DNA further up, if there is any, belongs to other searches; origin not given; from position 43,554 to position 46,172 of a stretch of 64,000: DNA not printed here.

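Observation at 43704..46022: Phospho-receiver domain fused to the fused beta+gamma diaphorase subunit of a group-3b-like [NiFe] hydrogenase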

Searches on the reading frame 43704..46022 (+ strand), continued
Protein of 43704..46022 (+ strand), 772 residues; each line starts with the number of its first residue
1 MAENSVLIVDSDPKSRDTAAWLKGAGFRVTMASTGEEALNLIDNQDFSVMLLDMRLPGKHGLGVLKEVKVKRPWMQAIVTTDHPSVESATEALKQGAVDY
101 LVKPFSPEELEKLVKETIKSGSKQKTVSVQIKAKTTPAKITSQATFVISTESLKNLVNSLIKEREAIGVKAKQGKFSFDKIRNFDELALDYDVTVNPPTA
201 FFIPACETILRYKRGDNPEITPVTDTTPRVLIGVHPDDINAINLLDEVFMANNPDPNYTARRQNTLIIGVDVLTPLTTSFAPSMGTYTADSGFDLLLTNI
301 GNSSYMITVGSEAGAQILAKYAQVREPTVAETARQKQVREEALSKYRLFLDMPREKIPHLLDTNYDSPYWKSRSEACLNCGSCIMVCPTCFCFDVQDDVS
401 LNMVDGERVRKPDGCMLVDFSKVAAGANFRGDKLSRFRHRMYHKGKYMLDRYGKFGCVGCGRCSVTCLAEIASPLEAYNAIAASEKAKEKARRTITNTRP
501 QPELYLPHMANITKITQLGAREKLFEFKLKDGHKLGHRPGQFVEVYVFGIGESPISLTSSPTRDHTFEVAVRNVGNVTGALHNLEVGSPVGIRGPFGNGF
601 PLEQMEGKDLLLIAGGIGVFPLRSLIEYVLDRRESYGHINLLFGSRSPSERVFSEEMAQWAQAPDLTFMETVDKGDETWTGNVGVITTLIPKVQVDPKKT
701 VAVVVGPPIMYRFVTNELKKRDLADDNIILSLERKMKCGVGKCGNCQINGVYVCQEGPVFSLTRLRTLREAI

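Call 39: search_protein_families(library=pfam, proteins=[P0132, P0134, P0141, P0153, P0160, P0203, P0231, P0137, P0143, P0255], max_evalue=0.0001)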
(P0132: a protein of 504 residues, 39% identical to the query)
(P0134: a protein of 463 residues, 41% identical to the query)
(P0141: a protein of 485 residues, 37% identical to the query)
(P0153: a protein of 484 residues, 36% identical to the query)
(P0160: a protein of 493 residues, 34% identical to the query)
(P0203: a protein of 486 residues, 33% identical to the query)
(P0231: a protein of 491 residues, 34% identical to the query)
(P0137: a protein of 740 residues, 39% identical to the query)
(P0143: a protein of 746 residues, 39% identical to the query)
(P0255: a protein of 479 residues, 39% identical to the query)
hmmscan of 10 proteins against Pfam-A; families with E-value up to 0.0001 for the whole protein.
P0132 (504 aa): 5 families
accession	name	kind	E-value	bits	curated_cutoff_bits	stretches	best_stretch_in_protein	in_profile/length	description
PF17179.9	Fer4_22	-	4.2e-32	111.3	27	1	393-487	1-94/95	4Fe-4S dicluster domain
PF00072.30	Response_reg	-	3.2e-30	105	30.2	1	18-127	1-110/111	Response regulator receiver domain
PF12838.12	Fer4_7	-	6e-06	27.1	27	0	473-484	37-48/52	4Fe-4S dicluster domain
PF13237.11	Fer4_10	-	3.4e-05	24.1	25.5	0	390-428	5-39/53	4Fe-4S dicluster domain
PF12797.12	Fer4_2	-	3.9e-05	23.8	24.5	0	391-406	7-22/22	4Fe-4S binding domain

P0134 (463 aa): 5 families
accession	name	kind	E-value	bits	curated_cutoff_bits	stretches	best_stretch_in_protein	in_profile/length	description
PF17179.9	Fer4_22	-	7e-31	107.4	27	1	355-450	1-95/95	4Fe-4S dicluster domain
PF00072.30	Response_reg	-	1.7e-15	57.6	30.2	1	7-116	2-111/111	Response regulator receiver domain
PF12838.12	Fer4_7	-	3.2e-06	27.9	27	0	353-368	35-50/52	4Fe-4S dicluster domain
PF13187.11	Fer4_9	-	5.4e-06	26.8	27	0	351-368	34-49/52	4Fe-4S dicluster domain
PF13534.11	Fer4_17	-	8.6e-05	23.5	22.2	0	350-368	40-58/61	4Fe-4S dicluster domain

P0141 (485 aa): 13 families
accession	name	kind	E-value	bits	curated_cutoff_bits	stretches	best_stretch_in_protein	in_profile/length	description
PF17179.9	Fer4_22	-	3.3e-33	114.9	27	1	363-458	1-95/95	4Fe-4S dicluster domain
PF00072.30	Response_reg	-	1.6e-31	109.2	30.2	1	7-116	1-110/111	Response regulator receiver domain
PF12838.12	Fer4_7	-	1e-08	36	27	0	440-458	34-52/52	4Fe-4S dicluster domain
PF13534.11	Fer4_17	-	1.5e-08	35.5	22.2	0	419-458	21-60/61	4Fe-4S dicluster domain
PF13237.11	Fer4_10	-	3.5e-08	33.7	25.5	0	443-462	8-30/53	4Fe-4S dicluster domain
PF13187.11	Fer4_9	-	1e-07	32.3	27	0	444-459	2-17/52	4Fe-4S dicluster domain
PF13183.11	Fer4_8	-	5.2e-07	30.5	27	1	361-458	2-68/68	4Fe-4S dicluster domain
PF13746.11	Fer4_18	-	1e-06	29.3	27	0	423-464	40-81/114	4Fe-4S dicluster domain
PF00037.32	Fer4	-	2.3e-06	27.6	21.1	0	361-376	5-20/24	4Fe-4S binding domain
PF12797.12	Fer4_2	-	7.9e-06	26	24.5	0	361-376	7-22/22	4Fe-4S binding domain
PF13484.11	Fer4_16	-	1e-05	26.6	30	0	444-458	2-16/66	4Fe-4S double cluster binding domain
PF14697.11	Fer4_21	-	1.1e-05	25.9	35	0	355-380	32-57/59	4Fe-4S dicluster domain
PF25160.1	LdpA_Fe-S-bd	-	2.2e-05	24.6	27.6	0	443-458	27-42/49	LdpA Fe-S cluster-binding domain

P0153 (484 aa): 4 families
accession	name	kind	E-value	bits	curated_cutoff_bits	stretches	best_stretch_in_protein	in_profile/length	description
PF00072.30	Response_reg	-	1.1e-30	106.5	30.2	1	7-116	1-110/111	Response regulator receiver domain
PF17179.9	Fer4_22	-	1.5e-29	103.1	27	1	355-450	1-95/95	4Fe-4S dicluster domain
PF13187.11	Fer4_9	-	3e-05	24.4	27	0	436-455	2-21/52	4Fe-4S dicluster domain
PF12838.12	Fer4_7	-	6.3e-05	23.8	27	0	435-449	37-51/52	4Fe-4S dicluster domain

P0160 (493 aa): 10 families
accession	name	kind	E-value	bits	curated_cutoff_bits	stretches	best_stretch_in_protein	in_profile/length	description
PF17179.9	Fer4_22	-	1.2e-32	113.1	27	1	372-467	1-95/95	4Fe-4S dicluster domain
PF00072.30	Response_reg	-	4.4e-29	101.3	30.2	1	17-126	1-110/111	Response regulator receiver domain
PF13183.11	Fer4_8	-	1.5e-06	29.1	27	1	370-467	2-68/68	4Fe-4S dicluster domain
PF12838.12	Fer4_7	-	2.2e-06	28.5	27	0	441-467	31-52/52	4Fe-4S dicluster domain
PF13187.11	Fer4_9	-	2.4e-06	27.9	27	0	452-466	1-15/52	4Fe-4S dicluster domain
PF12797.12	Fer4_2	-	4.4e-06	26.8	24.5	0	370-385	7-22/22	4Fe-4S binding domain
PF13534.11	Fer4_17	-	1.2e-05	26.2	22.2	0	362-384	34-57/61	4Fe-4S dicluster domain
PF13237.11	Fer4_10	-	1.9e-05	24.9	25.5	0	370-404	6-36/53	4Fe-4S dicluster domain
PF00037.32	Fer4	-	2.2e-05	24.5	21.1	0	371-385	6-20/24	4Fe-4S binding domain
PF14697.11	Fer4_21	-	7.6e-05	23.2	35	0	362-388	30-56/59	4Fe-4S dicluster domain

P0203 (486 aa): 9 families
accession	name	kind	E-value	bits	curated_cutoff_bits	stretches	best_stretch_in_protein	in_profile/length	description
PF17179.9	Fer4_22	-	1.9e-33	115.6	27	1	366-460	2-95/95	4Fe-4S dicluster domain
PF00072.30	Response_reg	-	1e-26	93.7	30.2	1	14-123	1-110/111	Response regulator receiver domain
PF00037.32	Fer4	-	6.3e-07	29.4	21.1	0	445-459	7-21/24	4Fe-4S binding domain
PF13183.11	Fer4_8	-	2.5e-06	28.4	27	0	364-460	3-68/68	4Fe-4S dicluster domain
PF13534.11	Fer4_17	-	7.2e-06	26.9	22.2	0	430-460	30-60/61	4Fe-4S dicluster domain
PF12838.12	Fer4_7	-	1.8e-05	25.5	27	0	440-460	32-52/52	4Fe-4S dicluster domain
PF13187.11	Fer4_9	-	2.7e-05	24.5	27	0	403-459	7-50/52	4Fe-4S dicluster domain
PF12797.12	Fer4_2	-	3.3e-05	24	24.5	0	364-378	8-22/22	4Fe-4S binding domain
PF13237.11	Fer4_10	-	3.6e-05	24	25.5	0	445-458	8-21/53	4Fe-4S dicluster domain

P0231 (491 aa): 5 families
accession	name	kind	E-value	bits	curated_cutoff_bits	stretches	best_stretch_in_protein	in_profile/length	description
PF00072.30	Response_reg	-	1.7e-29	102.7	30.2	1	7-115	1-109/111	Response regulator receiver domain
PF17179.9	Fer4_22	-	1.5e-28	99.9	27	1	380-476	2-94/95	4Fe-4S dicluster domain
PF13183.11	Fer4_8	-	2.4e-06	28.4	27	1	377-474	2-65/68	4Fe-4S dicluster domain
PF13187.11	Fer4_9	-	5.4e-05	23.6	27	0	370-392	34-49/52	4Fe-4S dicluster domain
PF13746.11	Fer4_18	-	8e-05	23.3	27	0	441-481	39-79/114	4Fe-4S dicluster domain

P0137 (740 aa): 5 families
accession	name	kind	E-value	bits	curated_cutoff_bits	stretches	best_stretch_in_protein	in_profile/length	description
PF17179.9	Fer4_22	-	6.4e-30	104.3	27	1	630-724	1-94/95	4Fe-4S dicluster domain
PF00072.30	Response_reg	-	4.9e-28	97.9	30.2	1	11-120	1-110/111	Response regulator receiver domain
PF02518.31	HATPase_c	-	6.7e-26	91.3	26.4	1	259-368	3-110/111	Histidine kinase-, DNA gyrase B-, and HSP90-like ATPase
PF12838.12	Fer4_7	-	7e-06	26.9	27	0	711-724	2-15/52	4Fe-4S dicluster domain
PF13183.11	Fer4_8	-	3.2e-05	24.8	27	0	613-643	46-66/68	4Fe-4S dicluster domain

P0143 (746 aa): 5 families
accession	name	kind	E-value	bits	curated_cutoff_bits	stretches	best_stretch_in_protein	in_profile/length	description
PF17179.9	Fer4_22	-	2.8e-31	108.7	27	1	636-731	1-95/95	4Fe-4S dicluster domain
PF00072.30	Response_reg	-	2.6e-30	105.3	30.2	1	7-116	1-110/111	Response regulator receiver domain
PF02518.31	HATPase_c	-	2e-29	102.7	26.4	1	270-377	4-109/111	Histidine kinase-, DNA gyrase B-, and HSP90-like ATPase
PF00512.31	HisKA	-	5.6e-12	46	26.9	1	156-220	2-65/66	His Kinase A (phospho-acceptor) domain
PF13581.12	HATPase_c_2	-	1e-05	25.9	27.4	0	279-353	39-110/127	Histidine kinase-like ATPase domain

P0255 (479 aa): 2 families
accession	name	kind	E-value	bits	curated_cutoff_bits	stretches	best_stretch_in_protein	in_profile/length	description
PF13549.11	ATP-grasp_5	-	7.1e-49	166.6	27.6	1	2-125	97-220/221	ATP-grasp domain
PF17179.9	Fer4_22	-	8.1e-24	84.7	27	1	370-465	2-95/95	4Fe-4S dicluster domain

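Call 44: search_solved_structures(query=window:44139-46019:+, max_evalue=0.00001)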
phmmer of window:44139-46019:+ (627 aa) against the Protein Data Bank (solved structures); distinct sequences matched with E-value up to 0.00001: 22.
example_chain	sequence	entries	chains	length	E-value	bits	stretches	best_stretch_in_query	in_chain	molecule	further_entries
9nez_C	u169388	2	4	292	3.3e-59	204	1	355-617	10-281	Sulfhydrogenase 1 subunit gamma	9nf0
9nez_B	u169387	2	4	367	2.7e-44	154.8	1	25-327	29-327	Sulfhydrogenase 1 subunit beta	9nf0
1ep3_B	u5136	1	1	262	7.1e-19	70.8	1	368-616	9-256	DIHYDROOROTATE DEHYDROGENASE B (PYRK SUBUNIT)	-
1ep1_B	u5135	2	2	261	7.3e-19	70.8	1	369-616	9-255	DIHYDROOROTATE DEHYDROGENASE B (PYRK SUBUNIT)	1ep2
5ksw_B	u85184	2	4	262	5.4e-18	67.9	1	367-616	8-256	Dihydroorotate dehydrogenase B (NAD(+)), electron transfer subunit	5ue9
4ylf_A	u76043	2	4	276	7.1e-15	57.6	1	376-615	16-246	Dihydroorotate dehydrogenase B (NAD(+)), electron transfer subunit homolog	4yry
7qty_A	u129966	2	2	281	2e-13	52.8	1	432-585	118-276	Na(+)-translocating NADH-quinone reductase subunit F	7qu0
1cnf_A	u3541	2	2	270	3.1e-11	45.6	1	428-580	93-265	NITRATE REDUCTASE | NADH-DEPENDENT NITRATE REDUCTASE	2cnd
1cne_A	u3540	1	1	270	4.3e-11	45.1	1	428-580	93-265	NITRATE REDUCTASE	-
7rom_A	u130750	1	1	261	5.5e-10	41.5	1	410-569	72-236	NADH-cytochrome b5 reductase 1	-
7qu3_A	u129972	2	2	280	5.8e-10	41.4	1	430-585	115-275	Na(+)-translocating NADH-quinone reductase subunit F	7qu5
8ad3_A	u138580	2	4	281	1.2e-09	40.3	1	430-585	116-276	Na(+)-translocating NADH-quinone reductase subunit F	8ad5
4u9u_A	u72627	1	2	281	1.3e-09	40.3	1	430-585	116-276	Na(+)-translocating NADH-quinone reductase subunit F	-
8ad4_A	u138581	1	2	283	1.3e-09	40.2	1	430-585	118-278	Na(+)-translocating NADH-quinone reductase subunit F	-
4uaj_A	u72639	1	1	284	1.3e-09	40.2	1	430-585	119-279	Na(+)-translocating NADH-quinone reductase subunit F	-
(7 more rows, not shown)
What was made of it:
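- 44148..45143 (+): Beta module (HydB/ShyB/AsrA-like), aa 149-480, with the two [4Fe-4S] cysteine motifs C377-C392 and C457-C467. PDB 9nez_B, SHI beta, 2.7e-44 (call 44).
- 45213..46019 (+): Gamma module (HydG/ShyC/AsrB/PyrK-like), aa 504-772: FAD-binding and NAD(P)-binding domains (GGIG motif at 615-618) and the C-terminal [2Fe-2S] motif C738/C743/C746/C754. PDB 9nez_C, SHI gamma, 3.3e-59 (call 44).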
